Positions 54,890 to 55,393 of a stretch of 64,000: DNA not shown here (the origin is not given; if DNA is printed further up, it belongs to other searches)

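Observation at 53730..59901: Six-gene operon couples an AmiC/UrtA-type amide-binding ABC importer to an AtzE-like amidase with a 67-aa AtzG/GatC-like partner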

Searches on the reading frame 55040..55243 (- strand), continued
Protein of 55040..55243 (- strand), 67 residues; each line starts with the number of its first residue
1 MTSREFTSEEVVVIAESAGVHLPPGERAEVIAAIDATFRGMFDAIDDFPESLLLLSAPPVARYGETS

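Call 52: search_protein_families(library=ncbifam, proteins=[L001:11773-12561:+, L001:12570-13892:+, L001:13889-14371:+, L001:14368-15972:+, L001:16070-16801:+, L001:17581-18756:+, L001:18756-19034:+], max_evalue=0.00001)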
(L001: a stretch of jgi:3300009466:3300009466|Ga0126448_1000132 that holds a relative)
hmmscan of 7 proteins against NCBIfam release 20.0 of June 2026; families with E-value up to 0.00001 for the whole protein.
L001:11773-12561:+ (262 aa): 14 families
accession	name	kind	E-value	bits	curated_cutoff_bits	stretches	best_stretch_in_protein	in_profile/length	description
TIGR02160.1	PA_CoA_Oxy5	hypoth_equivalog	1.7e-22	79.7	420.8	2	130-261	206-350/352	1,2-phenylacetyl-CoA epoxidase subunit PaaE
NF007964.0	PRK10684.1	equivalog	2.7e-21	75.9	383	1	7-241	63-315/333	NADH oxidoreductase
NF009805.0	PRK13289.1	equivalog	1.1e-20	73.9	432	1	7-167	214-394/399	NO-inducible flavohemoprotein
NF040810.1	BenC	equivalog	5.4e-18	65.2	430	1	7-167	159-332/333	benzoate 1,2-dioxygenase electron transfer component BenC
NF045803.1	MethMoxFADbindMmoC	equivalog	4.2e-16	58.6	500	1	12-165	171-340/343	aromatic/alkene monooxygenase hydroxylase FAD-binding subunit MmoC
NF058606.1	GlBtMonoRdsGbcB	equivalog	1.2e-15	57.3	500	1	13-167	77-249/362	glycine betaine monooxygenase reductase subunit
NF000796.0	PRK00054.1-1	equivalog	8.1e-10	38.4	224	1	19-152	58-191/254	dihydroorotate dehydrogenase electron transfer subunit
NF008822.0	PRK11872.1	equivalog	3.6e-09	36.1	402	0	6-146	162-316/341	anthranilate 1,2-dioxygenase electron transfer component AntC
TIGR01941.1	nqrF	equivalog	1.9e-08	33.6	295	0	25-101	242-321/405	NADH:ubiquinone reductase (Na(+)-transporting) subunit F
NF000797.0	PRK00054.1-2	equivalog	1.3e-07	31.2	270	1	10-145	73-209/267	dihydroorotate dehydrogenase electron transfer subunit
TIGR02008.1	fdx_plant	subfamily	2.3e-07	30.5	81.15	1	183-251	12-80/97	ferredoxin [2Fe-2S]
NF004317.0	PRK05713.1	equivalog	2.5e-07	30.2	338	0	181-242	4-65/312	iron-sulfur-binding ferredoxin reductase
NF000799.0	PRK00054.1-4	equivalog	1.2e-06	27.8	314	1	21-148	74-204/258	dihydroorotate dehydrogenase electron transfer subunit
NF041393.1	Frdxn_Halo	equivalog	3.2e-06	27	150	1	184-254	36-107/128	ferredoxin Fer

L001:12570-13892:+ (440 aa): 5 families
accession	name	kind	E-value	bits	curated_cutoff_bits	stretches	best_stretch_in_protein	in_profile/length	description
TIGR03229.1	benzo_1_2_benA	equivalog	3e-50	171.3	780.95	1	18-411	15-398/433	benzoate 1,2-dioxygenase large subunit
TIGR03228.1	anthran_1_2_A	equivalog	4.1e-38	131.2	671.9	1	18-220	15-213/438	anthranilate 1,2-dioxygenase large subunit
NF042946.1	3PPDioc_HcaE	equivalog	4.3e-35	121.6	830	1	18-223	15-217/450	3-phenylpropionate/cinnamic acid dioxygenase subunit alpha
NF058607.1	GlBtMonoOxGbcA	equivalog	3.1e-32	111.5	670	1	21-220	35-222/420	glycine betaine monooxygenase oxygenase subunit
NF041684.1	ant_diox_AndAc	equivalog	2e-26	92.5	750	1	18-220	22-222/418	anthranilate 1,2-dioxygenase large subunit AndAc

L001:13889-14371:+ (160 aa): 4 families
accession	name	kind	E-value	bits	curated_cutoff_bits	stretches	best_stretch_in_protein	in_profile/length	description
NF007479.0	PRK10069.1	subfamily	5.7e-15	55.8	145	1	6-157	21-182/185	3-phenylpropionate/cinnamic acid dioxygenase subunit beta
TIGR03232.1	benzo_1_2_benB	equivalog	1.3e-13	51.2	225.55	1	11-148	3-143/155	benzoate 1,2-dioxygenase small subunit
NF042947.1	3PPDioc_HcaF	equivalog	3e-12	46.8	230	1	7-149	10-161/172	3-phenylpropionate/cinnamic acid dioxygenase subunit beta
TIGR03231.1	anthran_1_2_B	equivalog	4.1e-06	27.1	213.5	1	11-149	3-144/155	anthranilate 1,2-dioxygenase small subunit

L001:14368-15972:+ (534 aa): 95 families (the best 25 are shown)
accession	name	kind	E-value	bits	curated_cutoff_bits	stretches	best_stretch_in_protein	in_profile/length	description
NF004808.0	PRK06155.1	equivalog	5.4e-90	302.2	722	1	35-529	44-538/542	ATP-dependent acyl-CoA ligase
NF004837.0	PRK06187.1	subfamily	2.5e-73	247.2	476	1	29-513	25-522/531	long-chain-fatty-acid--CoA ligase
NF005947.1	PRK08008.1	equivalog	1.1e-71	242.1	651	2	161-509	174-517/518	crotonobetaine/carnitine-CoA ligase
NF004511.1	PRK05852.1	equivalog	9.1e-60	202.7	650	1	27-511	16-502/505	FadD7 family fatty acid--CoA ligase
NF009233.0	PRK12583.1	subfamily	4.9e-57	193.6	832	1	162-518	202-555/558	fatty acid CoA ligase family protein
NF006182.0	PRK08316.1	subfamily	9e-57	192.7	663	1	24-513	25-517/523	fatty acyl-CoA synthetase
NF006134.1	PRK08279.1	equivalog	2.1e-52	178.5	625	1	35-517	67-571/605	long-chain-acyl-CoA synthetase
NF006181.0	PRK08314.1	subfamily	2.1e-52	178.1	705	1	164-513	207-554/563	long-chain-fatty-acid--CoA ligase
NF004822.0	PRK06178.1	equivalog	9.5e-51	173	782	1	161-513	213-567/571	acyl-CoA synthetase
NF006572.0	PRK09088.1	equivalog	1.9e-47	162.1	696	1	35-513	26-487/491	acyl-CoA synthetase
NF002966.0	PRK03640.1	equivalog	2e-47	161.9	556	1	35-512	25-479/483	o-succinylbenzoate--CoA ligase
NF005858.0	PRK07787.1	subfamily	9.2e-47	159.5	575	1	76-510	60-469/471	acyl-CoA synthetase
NF006020.0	PRK08162.1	subfamily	9.7e-47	159.5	677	1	27-514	36-539/545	acyl-CoA synthetase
NF004114.0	PRK05605.1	equivalog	3.1e-46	157.9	766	1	157-512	217-568/575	long-chain-fatty-acid--CoA ligase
NF005714.0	PRK07529.1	subfamily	8e-46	156.6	632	1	159-515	216-578/640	acyl-CoA synthetase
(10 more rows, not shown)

L001:16070-16801:+ (243 aa): 206 families (the best 25 are shown)
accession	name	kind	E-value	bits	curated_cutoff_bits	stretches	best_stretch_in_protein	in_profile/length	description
NF005753.0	PRK07577.1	equivalog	4.6e-59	199.8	310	1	7-239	5-235/237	SDR family oxidoreductase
NF009466.0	PRK12826.1-2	subfamily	8.3e-47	159.7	222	1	7-237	5-245/248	3-oxoacyl-ACP reductase FabG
NF009464.0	PRK12824.1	subfamily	1.6e-44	152.4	269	1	7-236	4-242/245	3-oxoacyl-ACP reductase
NF047420.2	EF_P_mod_YmfI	equivalog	4.1e-43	147.8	238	1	8-235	2-234/236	elongation factor P 5-aminopentanone reductase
TIGR01830.1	3oxo_ACP_reduc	equivalog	2.5e-41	141.9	297.75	1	8-235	1-237/239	3-oxoacyl-[acyl-carrier-protein] reductase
NF005559.1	PRK07231.1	subfamily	3.9e-40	137.9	215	1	7-237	6-248/249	glucose 1-dehydrogenase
NF009468.0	PRK12826.1-4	equivalog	4.8e-40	137.8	318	1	7-237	9-248/256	SDR family oxidoreductase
NF004197.0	PRK05653.1-1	equivalog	5.3e-40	137.6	332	1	6-236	8-246/249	3-oxoacyl-ACP reductase FabG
NF006110.0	PRK08261.1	equivalog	7.2e-38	130.6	410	1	7-239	216-453/454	3-oxoacyl-ACP reductase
NF004202.0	PRK05653.2-2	equivalog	9.4e-38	130.2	333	1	7-236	9-247/259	3-oxoacyl-ACP reductase FabG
TIGR01829.1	AcAcCoA_reduct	subfamily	9.4e-38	130.2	302.1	1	8-236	3-240/242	acetoacetyl-CoA reductase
NF004198.0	PRK05653.1-3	equivalog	9.6e-38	130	296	1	7-237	9-247/248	3-oxoacyl-ACP reductase FabG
NF005893.0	PRK07856.1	equivalog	2e-36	125.6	255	1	7-236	11-241/255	SDR family oxidoreductase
NF005067.0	PRK06484.1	equivalog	3.5e-35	121.5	713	1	7-235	275-510/524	short chain dehydrogenase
NF040605.2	mycolic_FabG1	exception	4.5e-35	121.6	420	1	8-239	4-232/233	3-oxoacyl-ACP reductase FabG1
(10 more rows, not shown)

L001:17581-18756:+ (391 aa): 20 families
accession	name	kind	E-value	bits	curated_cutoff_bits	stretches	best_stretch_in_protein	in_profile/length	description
NF004811.0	PRK06158.1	subfamily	6.5e-40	137.3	421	1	17-374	12-368/384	acetyl-CoA acetyltransferase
NF004720.0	PRK06064.1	subfamily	3.5e-34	118.2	420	1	14-364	3-365/389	thiolase domain-containing protein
NF005892.0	PRK07855.1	subfamily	5.5e-32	111.1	469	1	17-363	10-368/390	lipid-transfer protein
NF006010.0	PRK08142.1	subfamily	9.9e-29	100.3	462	1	32-383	19-382/388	thiolase domain-containing protein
NF004715.0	PRK06059.1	equivalog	1.3e-25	90.2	424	2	37-241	22-230/399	lipid-transfer protein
NF053570.1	AcCoTHIOL_METTL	equivalog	1.4e-23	83.3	600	1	39-370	23-367/385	acetyl-CoA acetyltransferase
NF006102.0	PRK08256.1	subfamily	1.6e-20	73.6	436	1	154-374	147-381/394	lipid-transfer protein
NF004721.0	PRK06065.1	equivalog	2.8e-17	62.7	455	1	14-356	11-361/393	thiolase domain-containing protein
NF006180.0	PRK08313.1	subfamily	5.2e-17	61.8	514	1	15-373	6-371/389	thiolase domain-containing protein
NF005704.0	PRK07516.1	subfamily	1.4e-16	60.5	412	1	32-365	16-366/389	thiolase domain-containing protein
NF004982.0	PRK06365.1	equivalog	3.8e-16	59.2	695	1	13-237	16-240/430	thiolase domain-containing protein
NF004810.0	PRK06157.1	equivalog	6.4e-16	58.5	403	1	32-239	21-233/400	acetyl-CoA acetyltransferase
NF004722.0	PRK06066.1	equivalog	1.4e-14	53.9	516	1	157-369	145-367/385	thiolase domain-containing protein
NF009228.0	PRK12578.1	subfamily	3.1e-14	52.4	485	1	96-357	84-356/387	thiolase domain-containing protein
NF053628.1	BnzsclthlBbsBGT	equivalog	1.1e-12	47.5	750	1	156-357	141-351/389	benzoylsuccinyl-CoA thiolase subunit BbsB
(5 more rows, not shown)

L001:18756-19034:+ (92 aa): 0 families

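Call 57: search_solved_structures(query=L001:12570-13892:+, max_evalue=1e-10)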
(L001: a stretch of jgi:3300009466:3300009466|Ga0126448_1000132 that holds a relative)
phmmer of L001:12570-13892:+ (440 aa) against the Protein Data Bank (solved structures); distinct sequences matched with E-value up to 1e-10: 29.
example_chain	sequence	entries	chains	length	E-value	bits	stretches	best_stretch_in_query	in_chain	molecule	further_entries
9o71_A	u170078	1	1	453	2.4e-146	491.2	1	8-432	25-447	Phenylpropionate dioxygenase-like ring-hydroxylating dioxygenase large terminal subunit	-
7yls_B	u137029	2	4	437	5.3e-145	486.8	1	8-432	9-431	Rieske (2Fe-2S) domain protein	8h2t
2ckf_A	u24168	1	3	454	6.1e-32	114.1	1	20-303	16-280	RING-HYDROXYLATING DIOXYGENASE ALPHA SUBUNIT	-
2gbw_A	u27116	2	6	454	3.3e-31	111.7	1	20-217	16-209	Biphenyl 2,3-Dioxygenase Alpha Subunit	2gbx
9vdb_A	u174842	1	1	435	4.7e-30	107.9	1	22-234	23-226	Ring hydroxylating dioxygenase, alpha subunit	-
2b1x_A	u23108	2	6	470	6e-30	107.5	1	26-223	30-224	naphthalene dioxygenase large subunit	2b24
1uli_A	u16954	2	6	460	6.2e-30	107.5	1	18-215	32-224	biphenyl dioxygenase large subunit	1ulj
2hmj_A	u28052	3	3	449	9.2e-30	106.9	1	23-390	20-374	Naphthalene 1,2-dioxygenase alpha subunit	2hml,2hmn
4hjl_A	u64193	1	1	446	1.1e-29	106.6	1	23-390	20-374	Naphthalene 1,2-dioxygenase subunit alpha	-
1eg9_A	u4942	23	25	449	1.2e-29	106.6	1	23-390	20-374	PROTEIN (NAPHTHALENE 1,2-DIOXYGENASE ALPHA SUBUNIT) | NAPHTHALENE 1,2-DIOXYGENASE | NAPHTHALENE 1,2-DIOXYGENASE ALPHA SUBUNIT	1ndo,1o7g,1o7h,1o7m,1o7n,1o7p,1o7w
8k0a_A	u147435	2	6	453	1.7e-29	106.1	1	18-224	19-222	3-phenylpropionate/cinnamic acid dioxygenase subunit alpha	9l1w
9jp5_A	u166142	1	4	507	3.7e-28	101.6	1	21-223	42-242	Phthalate 3,4-dioxygenase alpha subunit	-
3en1_A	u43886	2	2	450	2.9e-27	98.7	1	15-217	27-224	Benzene 1,2-dioxygenase subunit alpha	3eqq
7c8z_A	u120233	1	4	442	8.9e-27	97.1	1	21-221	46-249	Salicylate 5-hydroxylase, large oxygenase component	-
2yfi_A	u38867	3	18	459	1.9e-26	96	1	8-210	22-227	BIPHENYL DIOXYGENASE SUBUNIT ALPHA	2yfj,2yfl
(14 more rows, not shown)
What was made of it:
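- Closest known: The iad auxin-degradation locus of Variovorax. Same: The alpha subunit, tested in L001, is an IadD orthologue (call 57).
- The alpha subunit, tested in L001, hits Variovorax IadD structures at 2.4e-146 and 5e-145, while the next best hit is 6e-32 (call 57).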

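Call 72: predict_structure(alignment_id=A2)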
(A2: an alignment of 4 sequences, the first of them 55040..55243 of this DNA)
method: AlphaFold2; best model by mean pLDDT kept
length: 67 residues; sequences in the alignment: 4
mean_pLDDT: 69.0   pTM: 0.33
mean pLDDT of the five models: 69.0, 63.9, 63.0, 61.5, 60.6
residues with pLDDT >= 90: 0; 70-90: 38; 50-70: 27; < 50: 2
segments of 3 or more residues with pLDDT < 50: none
pLDDT, mean of each block of 10 residues (from residue 1): 70 78 74 79 65 58 53
secondary structure, 60 per line:
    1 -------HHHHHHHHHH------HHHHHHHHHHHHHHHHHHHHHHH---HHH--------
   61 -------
elements in order: H8-17 H24-46

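Call 74: fold_search(model_id=the predicted structure, library=pdb)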
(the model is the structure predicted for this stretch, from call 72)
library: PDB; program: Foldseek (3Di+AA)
matches with E <= 10: 60; with E <= 0.001: 0
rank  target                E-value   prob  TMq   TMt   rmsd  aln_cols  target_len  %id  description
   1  3a1k                  4.8e-01  0.89  0.55  0.08   2.2        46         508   24  Crystal structure of Rhodococcus sp. N771 Amidase (released 2009-11-03)
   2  2df4_C                5.9e-01  0.63  0.55  0.40   5.4        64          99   20  Structure of tRNA-Dependent Amidotransferase GatCAB complexed with Mn2+ (released 2006-07-18)
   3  2f2a_C                9.8e-01  0.51  0.54  0.42   5.3        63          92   21  Structure of tRNA-Dependent Amidotransferase GatCAB complexed with Gln (released 2006-07-18)
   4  4wj3_C                1.1e+00  0.47  0.57  0.42   5.4        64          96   16  Crystal structure of the asparagine transamidosome from Pseudomonas aeruginosa (released 2014-12-31)
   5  3a1i                  1.2e+00  0.66  0.55  0.08   2.3        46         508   24  Crystal structure of Rhodococcus sp. N-771 Amidase complexed with Benzamide (released 2009-10-27)
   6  2dqn_C                1.2e+00  0.44  0.54  0.40   4.8        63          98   21  Structure of tRNA-Dependent Amidotransferase GatCAB complexed with Asn (released 2006-07-18)
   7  3kfu_J                1.4e+00  0.44  0.45  0.38   2.8        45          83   22  Crystal structure of the transamidosome (released 2010-08-25)
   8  3h0l_C                1.5e+00  0.15  0.34  0.28   6.3        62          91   24  Structure of trna-dependent amidotransferase gatcab from aquifex aeolicus (released 2009-07-21)
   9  3kfu_G                1.6e+00  0.41  0.45  0.37   2.8        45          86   22  Crystal structure of the transamidosome (released 2010-08-25)
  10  3al0_C                1.8e+00  0.16  0.39  0.07   6.7        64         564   19  Crystal structure of the glutamine transamidosome from Thermotoga maritima in the glutamylation state. (released 2010-09-29)
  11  6mzm_D                1.8e+00  0.15  0.37  0.21  11.6        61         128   18  Human TFIID bound to promoter DNA and TFIIA (released 2018-11-28)
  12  9a62_B                1.9e+00  0.14  0.36  0.26   6.2        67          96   19  Integrative model of GATA-GATC by crosslinking MS and deep learning (released 2024-09-18)
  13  4v6x_Cs               2.9e+00  0.16  0.37  0.41   3.6        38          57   18  Structure of the human 80S ribosome (released 2014-07-09)
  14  6mzc_E                3.1e+00  0.11  0.37  0.25  11.6        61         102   18  Human TFIID BC core (released 2018-11-28)
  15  5cuy_B                3.3e+00  0.12  0.41  0.09  13.2        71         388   14  Crystal structure of Trypanosoma brucei Vacuolar Soluble Pyrophosphatases in apo form (released 2016-03-02)
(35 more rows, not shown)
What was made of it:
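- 55040..55243 (-): 67-aa acidic GatC-like mini-subunit, the presumed partner of the amidase. Model shows helix 8-17 and helix 24-46, and 9 of the top 12 Foldseek hits are GatC chains, all at E above 0.4 (calls 72, 74).
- On GatC (subunit C of GatCAB): GatC chains dominate the top Foldseek hits, though at E above 0.4 (call 74).
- The predicted two-helix fold has GatC chains as 9 of the top 12 Foldseek hits (calls 72, 74). All Foldseek E-values are above 0.4, and the model has a mean pLDDT of 69 (calls 72, 74).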

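Call 86: list_cluster_members(proteins=[window:55040-55243:-, P0005, window:58654-59901:-])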
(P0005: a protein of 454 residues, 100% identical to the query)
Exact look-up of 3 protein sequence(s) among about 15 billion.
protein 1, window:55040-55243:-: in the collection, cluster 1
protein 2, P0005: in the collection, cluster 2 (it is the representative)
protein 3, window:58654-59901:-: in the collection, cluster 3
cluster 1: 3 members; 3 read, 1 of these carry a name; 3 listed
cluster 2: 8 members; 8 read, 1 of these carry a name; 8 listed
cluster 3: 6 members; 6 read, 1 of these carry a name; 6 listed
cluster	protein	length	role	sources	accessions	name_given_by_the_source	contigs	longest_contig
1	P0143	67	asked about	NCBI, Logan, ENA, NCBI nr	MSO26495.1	MAG: hypothetical protein EXQ60_00300 [Candidatus Nanopelagicales bacterium] | hypothetical protein [Candidatus Nanopelagicales bacterium]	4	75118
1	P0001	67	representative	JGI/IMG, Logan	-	-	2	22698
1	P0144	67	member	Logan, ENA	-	-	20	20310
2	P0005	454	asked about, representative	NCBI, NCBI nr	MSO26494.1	MAG: Asp-tRNA(Asn)/Glu-tRNA(Gln) amidotransferase GatCAB subunit A [Candidatus ... | Asp-tRNA(Asn)/Glu-tRNA(Gln) amidotransferase GatCAB subunit A [Candidatus Nanopelagicales ...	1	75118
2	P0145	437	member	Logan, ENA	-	-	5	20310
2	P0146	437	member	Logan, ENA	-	-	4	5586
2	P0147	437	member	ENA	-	-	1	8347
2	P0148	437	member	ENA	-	-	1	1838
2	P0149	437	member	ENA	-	-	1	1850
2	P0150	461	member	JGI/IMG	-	-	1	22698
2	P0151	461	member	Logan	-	-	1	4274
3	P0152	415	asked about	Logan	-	-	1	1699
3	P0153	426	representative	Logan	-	-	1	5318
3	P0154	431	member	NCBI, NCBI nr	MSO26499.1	MAG: hypothetical protein EXQ60_00320 [Candidatus Nanopelagicales bacterium] | hypothetical protein [Candidatus Nanopelagicales bacterium]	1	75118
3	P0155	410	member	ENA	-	-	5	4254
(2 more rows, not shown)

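Call 87: find_encoding_contigs(protein=P0145, flank=10000, max_places=5)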
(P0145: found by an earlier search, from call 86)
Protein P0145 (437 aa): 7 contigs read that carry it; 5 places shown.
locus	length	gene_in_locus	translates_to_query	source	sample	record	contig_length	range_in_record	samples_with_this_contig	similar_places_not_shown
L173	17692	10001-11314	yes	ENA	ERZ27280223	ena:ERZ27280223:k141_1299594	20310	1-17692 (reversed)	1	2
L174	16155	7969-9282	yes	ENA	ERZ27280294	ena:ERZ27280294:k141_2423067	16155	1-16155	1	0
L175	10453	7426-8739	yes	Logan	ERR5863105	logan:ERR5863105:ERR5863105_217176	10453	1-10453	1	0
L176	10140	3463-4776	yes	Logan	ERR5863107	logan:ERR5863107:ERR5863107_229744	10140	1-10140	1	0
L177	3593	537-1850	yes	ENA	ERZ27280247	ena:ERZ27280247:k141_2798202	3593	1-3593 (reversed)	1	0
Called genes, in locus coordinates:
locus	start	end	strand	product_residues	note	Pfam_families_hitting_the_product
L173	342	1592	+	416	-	PF13173:AAA_14, PF13635:DUF4143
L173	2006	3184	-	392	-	PF00108:Thiolase_N, PF02803:Thiolase_C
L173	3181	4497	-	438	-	PF00501:AMP-binding, PF14535:AMP-binding_C_2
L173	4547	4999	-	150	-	PF22381:Staph_reg_Sar_Rot (weak), PF12802:MarR_2 (weak), PF01047:MarR (weak)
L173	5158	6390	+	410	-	PF13458:Peripla_BP_6, PF13433:Peripla_BP_5, PF01094:ANF_receptor (weak)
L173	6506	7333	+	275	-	PF02653:BPD_transp_2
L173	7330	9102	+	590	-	PF02653:BPD_transp_2, PF00005:ABC_tran, PF13476:AAA_23 (weak), PF13304:AAA_21 (faint)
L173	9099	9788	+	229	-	PF00005:ABC_tran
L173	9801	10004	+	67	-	-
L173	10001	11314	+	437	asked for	PF01425:Amidase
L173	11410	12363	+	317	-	PF22290:DmmA-like_N, PF00175:NAD_binding_1 (weak), PF00111:Fer2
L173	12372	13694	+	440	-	PF00355:Rieske, PF00848:Ring_hydroxyl_A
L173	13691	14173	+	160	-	PF13577:SnoaL_4 (weak), PF00866:Ring_hydroxyl_B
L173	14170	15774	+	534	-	PF00501:AMP-binding, PF13193:AMP-binding_C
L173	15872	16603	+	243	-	PF00106:adh_short, PF08659:KR (faint), PF13561:adh_short_C2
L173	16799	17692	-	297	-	?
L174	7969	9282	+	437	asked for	PF01425:Amidase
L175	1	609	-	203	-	?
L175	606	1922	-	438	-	PF00501:AMP-binding, PF14535:AMP-binding_C_2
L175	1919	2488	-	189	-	-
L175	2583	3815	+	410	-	PF13458:Peripla_BP_6, PF13433:Peripla_BP_5, PF01094:ANF_receptor (weak)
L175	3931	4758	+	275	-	PF02653:BPD_transp_2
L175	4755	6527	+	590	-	PF02653:BPD_transp_2, PF00005:ABC_tran, PF13476:AAA_23 (weak), PF13304:AAA_21 (faint)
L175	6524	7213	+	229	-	PF00005:ABC_tran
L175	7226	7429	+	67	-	-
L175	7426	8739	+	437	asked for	PF01425:Amidase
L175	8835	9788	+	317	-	PF22290:DmmA-like_N, PF00175:NAD_binding_1 (weak), PF00111:Fer2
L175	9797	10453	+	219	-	?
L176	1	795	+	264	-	?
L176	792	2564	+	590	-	PF02653:BPD_transp_2, PF00005:ABC_tran, PF13476:AAA_23 (weak), PF13304:AAA_21 (faint)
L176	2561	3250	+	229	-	PF00005:ABC_tran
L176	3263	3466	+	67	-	-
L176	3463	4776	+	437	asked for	PF01425:Amidase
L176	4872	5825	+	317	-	PF22290:DmmA-like_N, PF00175:NAD_binding_1 (weak), PF00111:Fer2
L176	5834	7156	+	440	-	PF00355:Rieske, PF00848:Ring_hydroxyl_A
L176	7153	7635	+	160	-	PF13577:SnoaL_4 (weak), PF00866:Ring_hydroxyl_B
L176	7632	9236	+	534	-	PF00501:AMP-binding, PF13193:AMP-binding_C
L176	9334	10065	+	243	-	PF00106:adh_short, PF08659:KR (faint), PF13561:adh_short_C2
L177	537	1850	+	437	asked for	PF01425:Amidase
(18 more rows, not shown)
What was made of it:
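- On iad-type auxin degradation locus: The feature is met in relatives: L001 alpha subunit against IadD structures at 2.4e-146 (call 57), and five more contigs carry the same reductase and Rieske alpha genes, four of them also the beta subunit (call 87).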
